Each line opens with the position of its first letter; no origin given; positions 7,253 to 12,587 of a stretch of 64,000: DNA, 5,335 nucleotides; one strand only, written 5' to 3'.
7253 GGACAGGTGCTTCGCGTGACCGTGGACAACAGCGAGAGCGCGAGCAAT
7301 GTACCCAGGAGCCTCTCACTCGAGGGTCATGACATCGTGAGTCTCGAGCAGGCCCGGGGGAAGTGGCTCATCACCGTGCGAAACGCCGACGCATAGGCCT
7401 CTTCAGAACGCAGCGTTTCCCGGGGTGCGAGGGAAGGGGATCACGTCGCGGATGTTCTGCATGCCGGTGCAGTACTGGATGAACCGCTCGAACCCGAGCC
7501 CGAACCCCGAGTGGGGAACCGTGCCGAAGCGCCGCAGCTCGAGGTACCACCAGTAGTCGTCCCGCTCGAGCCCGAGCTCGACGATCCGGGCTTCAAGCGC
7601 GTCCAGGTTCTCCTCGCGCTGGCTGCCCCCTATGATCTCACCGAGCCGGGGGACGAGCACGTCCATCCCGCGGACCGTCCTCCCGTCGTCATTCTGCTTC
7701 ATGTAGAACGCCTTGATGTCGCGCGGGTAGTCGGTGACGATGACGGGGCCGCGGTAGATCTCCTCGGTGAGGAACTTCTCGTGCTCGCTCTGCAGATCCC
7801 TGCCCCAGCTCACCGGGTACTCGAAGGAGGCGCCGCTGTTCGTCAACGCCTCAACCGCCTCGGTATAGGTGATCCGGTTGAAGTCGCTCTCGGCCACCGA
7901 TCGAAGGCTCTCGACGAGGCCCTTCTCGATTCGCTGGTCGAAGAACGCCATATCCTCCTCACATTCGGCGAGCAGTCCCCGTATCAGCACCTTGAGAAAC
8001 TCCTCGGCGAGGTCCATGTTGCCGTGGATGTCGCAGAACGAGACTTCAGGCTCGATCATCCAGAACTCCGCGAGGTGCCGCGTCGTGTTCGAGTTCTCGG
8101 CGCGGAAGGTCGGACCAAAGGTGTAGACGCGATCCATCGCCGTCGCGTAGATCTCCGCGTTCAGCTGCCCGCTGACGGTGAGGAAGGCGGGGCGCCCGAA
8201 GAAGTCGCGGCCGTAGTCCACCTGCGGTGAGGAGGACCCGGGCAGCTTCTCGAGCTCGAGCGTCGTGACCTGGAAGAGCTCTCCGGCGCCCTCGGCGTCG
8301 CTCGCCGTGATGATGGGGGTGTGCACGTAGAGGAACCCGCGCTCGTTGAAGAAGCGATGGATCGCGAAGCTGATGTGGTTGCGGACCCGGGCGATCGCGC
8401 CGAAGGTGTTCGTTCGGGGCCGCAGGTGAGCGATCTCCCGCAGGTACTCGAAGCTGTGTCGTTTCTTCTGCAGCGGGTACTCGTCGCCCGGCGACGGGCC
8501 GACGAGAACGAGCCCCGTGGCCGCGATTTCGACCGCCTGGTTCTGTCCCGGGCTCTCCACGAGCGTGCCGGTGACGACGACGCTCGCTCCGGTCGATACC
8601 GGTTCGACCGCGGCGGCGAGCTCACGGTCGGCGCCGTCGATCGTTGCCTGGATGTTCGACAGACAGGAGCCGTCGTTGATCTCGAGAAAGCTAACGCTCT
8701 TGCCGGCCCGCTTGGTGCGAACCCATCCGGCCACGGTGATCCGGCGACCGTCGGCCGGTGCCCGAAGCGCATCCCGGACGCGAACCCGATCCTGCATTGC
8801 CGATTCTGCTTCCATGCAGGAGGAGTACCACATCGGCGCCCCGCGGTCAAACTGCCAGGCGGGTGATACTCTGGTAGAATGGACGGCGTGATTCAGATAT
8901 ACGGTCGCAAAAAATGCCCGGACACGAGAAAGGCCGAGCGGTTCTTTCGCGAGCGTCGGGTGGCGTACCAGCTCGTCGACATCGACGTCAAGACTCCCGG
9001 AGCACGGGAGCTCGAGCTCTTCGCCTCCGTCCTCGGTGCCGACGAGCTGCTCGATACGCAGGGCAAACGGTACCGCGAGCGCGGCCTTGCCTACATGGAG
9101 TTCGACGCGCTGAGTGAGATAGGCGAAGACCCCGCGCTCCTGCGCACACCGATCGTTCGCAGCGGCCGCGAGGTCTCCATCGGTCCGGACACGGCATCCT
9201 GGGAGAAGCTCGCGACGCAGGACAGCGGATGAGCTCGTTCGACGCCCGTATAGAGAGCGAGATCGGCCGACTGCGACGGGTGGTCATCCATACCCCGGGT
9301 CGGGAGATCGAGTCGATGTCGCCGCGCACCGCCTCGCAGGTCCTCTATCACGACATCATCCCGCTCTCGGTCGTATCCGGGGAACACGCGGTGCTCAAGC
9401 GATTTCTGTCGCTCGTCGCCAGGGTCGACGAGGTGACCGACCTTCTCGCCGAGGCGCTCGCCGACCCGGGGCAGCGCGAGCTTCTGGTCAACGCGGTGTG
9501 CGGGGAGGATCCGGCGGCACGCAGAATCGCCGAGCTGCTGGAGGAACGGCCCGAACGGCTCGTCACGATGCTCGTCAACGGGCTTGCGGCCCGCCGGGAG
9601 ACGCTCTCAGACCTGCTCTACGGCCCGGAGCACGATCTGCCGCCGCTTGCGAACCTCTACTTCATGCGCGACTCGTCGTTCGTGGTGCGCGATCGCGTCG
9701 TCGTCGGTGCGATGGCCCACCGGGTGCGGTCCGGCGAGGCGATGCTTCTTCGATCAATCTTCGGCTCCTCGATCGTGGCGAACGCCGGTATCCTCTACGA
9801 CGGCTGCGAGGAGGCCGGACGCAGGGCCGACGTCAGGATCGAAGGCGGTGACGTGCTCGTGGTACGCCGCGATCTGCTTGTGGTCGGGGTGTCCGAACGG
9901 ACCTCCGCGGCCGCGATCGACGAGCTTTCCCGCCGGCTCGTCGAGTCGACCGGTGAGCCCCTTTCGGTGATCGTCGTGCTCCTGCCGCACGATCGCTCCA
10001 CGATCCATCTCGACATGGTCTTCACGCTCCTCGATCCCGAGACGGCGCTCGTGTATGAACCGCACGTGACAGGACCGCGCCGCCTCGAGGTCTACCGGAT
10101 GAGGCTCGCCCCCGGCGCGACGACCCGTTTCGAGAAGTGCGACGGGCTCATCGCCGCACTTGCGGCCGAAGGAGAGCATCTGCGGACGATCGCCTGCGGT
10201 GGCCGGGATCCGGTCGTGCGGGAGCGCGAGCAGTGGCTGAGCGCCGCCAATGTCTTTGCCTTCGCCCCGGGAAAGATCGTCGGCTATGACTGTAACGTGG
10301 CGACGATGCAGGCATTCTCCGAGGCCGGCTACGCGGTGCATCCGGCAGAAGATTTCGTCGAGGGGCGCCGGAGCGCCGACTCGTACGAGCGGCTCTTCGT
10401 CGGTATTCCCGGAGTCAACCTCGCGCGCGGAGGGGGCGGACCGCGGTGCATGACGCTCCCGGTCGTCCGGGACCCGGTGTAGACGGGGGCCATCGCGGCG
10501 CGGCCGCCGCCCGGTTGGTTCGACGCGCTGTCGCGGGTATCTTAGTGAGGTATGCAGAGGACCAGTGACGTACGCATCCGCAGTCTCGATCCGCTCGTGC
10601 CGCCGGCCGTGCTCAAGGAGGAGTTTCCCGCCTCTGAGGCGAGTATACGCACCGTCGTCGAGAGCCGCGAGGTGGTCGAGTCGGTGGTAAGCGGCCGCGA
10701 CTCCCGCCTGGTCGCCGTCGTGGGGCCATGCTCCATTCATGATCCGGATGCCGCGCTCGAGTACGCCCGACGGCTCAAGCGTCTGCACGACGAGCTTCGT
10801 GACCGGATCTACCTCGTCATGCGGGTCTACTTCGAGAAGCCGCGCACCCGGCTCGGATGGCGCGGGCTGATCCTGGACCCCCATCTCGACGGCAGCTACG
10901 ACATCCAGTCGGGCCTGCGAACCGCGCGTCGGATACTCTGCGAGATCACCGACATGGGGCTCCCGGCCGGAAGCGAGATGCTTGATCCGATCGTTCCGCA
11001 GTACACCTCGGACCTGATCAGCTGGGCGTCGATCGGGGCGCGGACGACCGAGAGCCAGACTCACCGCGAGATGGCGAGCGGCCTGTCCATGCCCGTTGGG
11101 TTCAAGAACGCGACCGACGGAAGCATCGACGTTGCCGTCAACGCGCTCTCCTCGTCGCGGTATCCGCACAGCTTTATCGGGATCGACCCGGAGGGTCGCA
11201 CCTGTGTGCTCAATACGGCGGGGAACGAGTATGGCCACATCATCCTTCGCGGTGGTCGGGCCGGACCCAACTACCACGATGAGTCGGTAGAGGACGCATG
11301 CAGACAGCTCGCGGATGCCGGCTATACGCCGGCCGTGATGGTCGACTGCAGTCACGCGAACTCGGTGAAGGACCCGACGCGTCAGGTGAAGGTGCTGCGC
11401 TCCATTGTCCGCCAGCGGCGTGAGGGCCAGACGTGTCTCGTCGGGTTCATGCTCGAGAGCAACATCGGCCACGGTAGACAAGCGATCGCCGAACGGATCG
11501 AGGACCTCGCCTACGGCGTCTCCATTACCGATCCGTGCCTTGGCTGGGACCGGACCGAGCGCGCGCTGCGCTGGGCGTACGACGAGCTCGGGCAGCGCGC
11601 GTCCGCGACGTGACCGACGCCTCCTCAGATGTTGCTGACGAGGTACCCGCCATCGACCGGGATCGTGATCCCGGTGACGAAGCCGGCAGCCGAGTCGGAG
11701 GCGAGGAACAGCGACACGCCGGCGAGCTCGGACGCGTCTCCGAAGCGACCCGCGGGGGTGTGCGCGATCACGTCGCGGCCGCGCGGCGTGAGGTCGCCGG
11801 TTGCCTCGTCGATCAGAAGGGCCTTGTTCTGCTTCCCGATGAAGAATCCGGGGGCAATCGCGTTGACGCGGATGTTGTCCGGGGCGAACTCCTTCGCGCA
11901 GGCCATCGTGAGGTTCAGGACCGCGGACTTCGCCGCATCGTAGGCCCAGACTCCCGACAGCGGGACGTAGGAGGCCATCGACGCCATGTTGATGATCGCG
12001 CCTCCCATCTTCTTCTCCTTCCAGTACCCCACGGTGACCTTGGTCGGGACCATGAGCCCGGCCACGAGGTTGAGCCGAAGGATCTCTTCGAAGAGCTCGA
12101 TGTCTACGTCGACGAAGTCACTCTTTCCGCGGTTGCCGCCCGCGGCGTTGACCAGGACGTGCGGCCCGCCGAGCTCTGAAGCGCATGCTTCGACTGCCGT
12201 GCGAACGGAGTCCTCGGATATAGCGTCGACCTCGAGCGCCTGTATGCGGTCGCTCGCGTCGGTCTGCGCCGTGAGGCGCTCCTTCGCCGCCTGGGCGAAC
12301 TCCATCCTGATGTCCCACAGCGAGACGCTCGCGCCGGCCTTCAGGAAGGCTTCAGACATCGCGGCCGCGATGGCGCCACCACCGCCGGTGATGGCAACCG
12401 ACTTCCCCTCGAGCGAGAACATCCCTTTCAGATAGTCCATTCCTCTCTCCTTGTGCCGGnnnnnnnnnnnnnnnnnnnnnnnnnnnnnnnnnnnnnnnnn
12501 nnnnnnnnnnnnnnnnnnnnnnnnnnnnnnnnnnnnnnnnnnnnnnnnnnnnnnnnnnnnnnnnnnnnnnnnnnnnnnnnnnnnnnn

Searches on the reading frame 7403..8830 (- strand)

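Call 47: search_protein_families(library=pfam, proteins=[window:7403-8830:-], max_evalue=0.001)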
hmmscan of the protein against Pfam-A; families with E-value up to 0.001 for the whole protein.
window:7403-8830:- (475 aa): 2 families
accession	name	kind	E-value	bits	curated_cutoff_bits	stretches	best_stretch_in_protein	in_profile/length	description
PF00152.25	tRNA-synt_2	-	3.7e-65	220.4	25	1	134-469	9-307/308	tRNA synthetases class II (D, K and N)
PF01336.31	tRNA_anti-codon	-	4.1e-12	46.3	27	1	31-107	1-72/75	OB-fold nucleic acid binding domain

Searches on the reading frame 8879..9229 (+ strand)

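Call 48: search_protein_families(library=pfam, proteins=[window:8879-9229:+], max_evalue=0.001)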
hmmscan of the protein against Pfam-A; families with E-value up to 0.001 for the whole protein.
window:8879-9229:+ (117 aa): 2 families
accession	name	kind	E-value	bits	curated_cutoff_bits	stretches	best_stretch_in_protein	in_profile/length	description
PF03960.21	ArsC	-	5.8e-10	39.8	24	1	8-110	1-78/79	ArsC family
PF00462.30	Glutaredoxin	-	7.9e-06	26.4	22.9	1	6-39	2-35/60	Glutaredoxin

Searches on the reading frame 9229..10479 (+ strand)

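Call 3: search_protein_families(library=pfam, proteins=[window:9229-10479:+], max_evalue=0.01)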
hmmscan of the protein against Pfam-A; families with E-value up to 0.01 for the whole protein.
window:9229-10479:+ (417 aa): 2 families
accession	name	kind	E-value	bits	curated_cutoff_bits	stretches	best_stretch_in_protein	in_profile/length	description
PF02274.22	ADI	-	1e-53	183.2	22.8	1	37-414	2-377/377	Arginine deiminase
PF19420.4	DDAH_eukar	-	0.0032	17.2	23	0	145-276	62-193/291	N,N dimethylarginine dimethylhydrolase, eukaryotic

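Call 4: search_protein_families(library=ncbifam, proteins=[window:9229-10479:+], max_evalue=0.01)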
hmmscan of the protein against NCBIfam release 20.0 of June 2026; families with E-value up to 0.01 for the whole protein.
window:9229-10479:+ (417 aa): 3 families
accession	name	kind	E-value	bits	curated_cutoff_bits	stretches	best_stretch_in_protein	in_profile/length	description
TIGR01078.1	arcA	equivalog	8.6e-74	248.7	489.1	2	8-372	3-383/408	arginine deiminase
NF002381.0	PRK01388.1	subfamily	9.9e-74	248.6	414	2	6-375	6-385/405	arginine deiminase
NF045660.1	DiMthArgaseDdahStm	equivalog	8.4e-06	25.7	340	1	147-289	57-188/249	dimethylargininase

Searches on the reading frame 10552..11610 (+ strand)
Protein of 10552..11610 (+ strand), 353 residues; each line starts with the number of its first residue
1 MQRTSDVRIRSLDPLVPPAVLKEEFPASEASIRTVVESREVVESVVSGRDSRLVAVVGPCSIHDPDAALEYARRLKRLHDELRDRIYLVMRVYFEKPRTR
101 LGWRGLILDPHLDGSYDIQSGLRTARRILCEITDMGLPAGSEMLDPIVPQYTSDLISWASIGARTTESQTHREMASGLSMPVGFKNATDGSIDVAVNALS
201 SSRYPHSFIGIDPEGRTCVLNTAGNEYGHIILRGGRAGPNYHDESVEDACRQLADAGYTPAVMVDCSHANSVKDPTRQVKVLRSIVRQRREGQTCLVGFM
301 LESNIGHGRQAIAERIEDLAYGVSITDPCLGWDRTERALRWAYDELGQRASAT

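Call 3: search_protein_families(library=pfam, proteins=[window:10552-11610:+], max_evalue=0.01)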
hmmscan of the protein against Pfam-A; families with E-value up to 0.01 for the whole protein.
window:10552-11610:+ (353 aa): 1 family
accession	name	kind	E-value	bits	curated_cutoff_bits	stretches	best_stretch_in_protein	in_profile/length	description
PF00793.26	DAHP_synth_1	-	1.6e-79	267.1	25.5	1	44-338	9-268/270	DAHP synthetase I family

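Call 4: search_protein_families(library=ncbifam, proteins=[window:10552-11610:+], max_evalue=0.01)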
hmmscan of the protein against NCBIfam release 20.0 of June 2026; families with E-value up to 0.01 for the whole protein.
window:10552-11610:+ (353 aa): 5 families
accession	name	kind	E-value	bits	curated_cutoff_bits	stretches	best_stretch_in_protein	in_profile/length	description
NF009395.0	PRK12755.1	subfamily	1.4e-151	504.3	343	1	2-350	5-352/355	3-deoxy-7-phosphoheptulonate synthase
TIGR00034.1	aroFGH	equivalog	9.3e-142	471.8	173.2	1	6-347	2-339/342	3-deoxy-7-phosphoheptulonate synthase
NF009396.0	PRK12756.1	subfamily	2.2e-131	437.9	463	1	1-340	1-338/349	Trp-sensitive 3-deoxy-7-phosphoheptulonate synthase AroH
NF006723.0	PRK09261.1-1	equivalog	4.9e-129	430.2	568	1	3-349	4-348/351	3-deoxy-7-phosphoheptulonate synthase AroG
TIGR01361.1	DAHP_synth_Bsub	equivalog_domain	0.0011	18.4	267.75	0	40-193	14-146/260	3-deoxy-7-phosphoheptulonate synthase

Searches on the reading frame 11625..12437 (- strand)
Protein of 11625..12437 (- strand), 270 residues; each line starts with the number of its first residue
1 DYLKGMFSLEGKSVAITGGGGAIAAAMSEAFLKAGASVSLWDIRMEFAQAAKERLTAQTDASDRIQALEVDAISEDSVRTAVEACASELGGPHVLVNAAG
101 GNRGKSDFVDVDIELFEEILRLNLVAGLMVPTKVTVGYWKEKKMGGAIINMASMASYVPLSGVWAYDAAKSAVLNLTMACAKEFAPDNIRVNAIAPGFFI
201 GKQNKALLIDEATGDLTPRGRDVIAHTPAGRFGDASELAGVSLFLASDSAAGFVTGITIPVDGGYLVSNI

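Call 5: search_protein_families(library=pfam, proteins=[window:11625-12437:-], max_evalue=0.01)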
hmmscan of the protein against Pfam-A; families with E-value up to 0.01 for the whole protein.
window:11625-12437:- (270 aa): 5 families
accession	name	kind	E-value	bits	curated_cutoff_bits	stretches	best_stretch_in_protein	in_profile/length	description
PF13561.12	adh_short_C2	-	1.7e-41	142.8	27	1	23-265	8-235/236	Enoyl-(Acyl carrier protein) reductase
PF00106.31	adh_short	-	5.2e-36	124.4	26.6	1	12-199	1-182/195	short chain dehydrogenase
PF02737.24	3HCDH_N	-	0.0012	19.3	22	1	14-70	2-60/180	3-hydroxyacyl-CoA dehydrogenase, NAD binding domain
PF13241.12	NAD_binding_7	-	0.0065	17.5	22.1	0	6-99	2-92/104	Putative NAD(P)-binding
PF08659.16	KR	-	0.0077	16.6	22.6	0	15-122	4-111/180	KR domain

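Call 26: search_protein_families(library=ncbifam, proteins=[window:11625-12437:-], max_evalue=0.001)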
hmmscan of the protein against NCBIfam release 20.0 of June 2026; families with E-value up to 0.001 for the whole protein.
window:11625-12437:- (270 aa): 216 families (the best 25 are shown)
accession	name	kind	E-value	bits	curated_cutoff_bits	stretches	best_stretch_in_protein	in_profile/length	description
NF006132.0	PRK08277.1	subfamily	9.1e-70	235.2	281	1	4-266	3-275/280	D-mannonate oxidoreductase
NF005559.1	PRK07231.1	subfamily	1.8e-53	181.6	215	1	9-267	2-249/249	glucose 1-dehydrogenase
NF006070.0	PRK08213.1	subfamily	4.9e-46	157.4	279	1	3-266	4-257/259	gluconate 5-dehydrogenase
NF004791.0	PRK06138.1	equivalog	1.9e-45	155.2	312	1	8-267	2-251/252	SDR family oxidoreductase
NF005488.0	PRK07097.1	equivalog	5.6e-45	153.5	369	1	5-266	4-258/266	gluconate 5-dehydrogenase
NF005309.0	PRK06841.1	subfamily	6.5e-42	143.8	286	1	6-267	10-254/255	GolD/DthD family dehydrogenase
NF009466.0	PRK12826.1-2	subfamily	9.5e-42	143.2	222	1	12-266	4-245/248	3-oxoacyl-ACP reductase FabG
NF004198.0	PRK05653.1-3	equivalog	2.7e-41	141.6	296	1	8-266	4-247/248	3-oxoacyl-ACP reductase FabG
NF004778.0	PRK06124.1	equivalog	1.1e-40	139.7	303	1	6-267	6-254/256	SDR family oxidoreductase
NF005390.0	PRK06935.1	equivalog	1.1e-40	139.7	369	1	2-268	6-258/258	2-dehydro-3-deoxy-D-gluconate 5-dehydrogenase KduD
NF005469.0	PRK07063.1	equivalog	7.6e-39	133.8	306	1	9-265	5-254/260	SDR family oxidoreductase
NF005472.0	PRK07067.1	equivalog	1.7e-38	132.7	338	1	8-268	3-257/257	L-iditol 2-dehydrogenase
NF005983.0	PRK08085.1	equivalog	2.4e-38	132.2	408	1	4-268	2-253/254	gluconate 5-dehydrogenase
NF005711.0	PRK07523.1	subfamily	3.4e-38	131.7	413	1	5-267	4-253/255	SDR family oxidoreductase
NF009093.0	PRK12429.1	subfamily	4.5e-38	131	258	1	9-267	3-258/259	3-hydroxybutyrate dehydrogenase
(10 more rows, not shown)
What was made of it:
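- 11625..12440 (-): SDR oxidoreductase, 271 aa. It is closest to the D-mannonate oxidoreductase (UxuB-SDR) subfamily but scores below its cut-off. Presumed fructuronate reductase. NF006132 at 235 bits against a cut-off of 281 (call 26).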
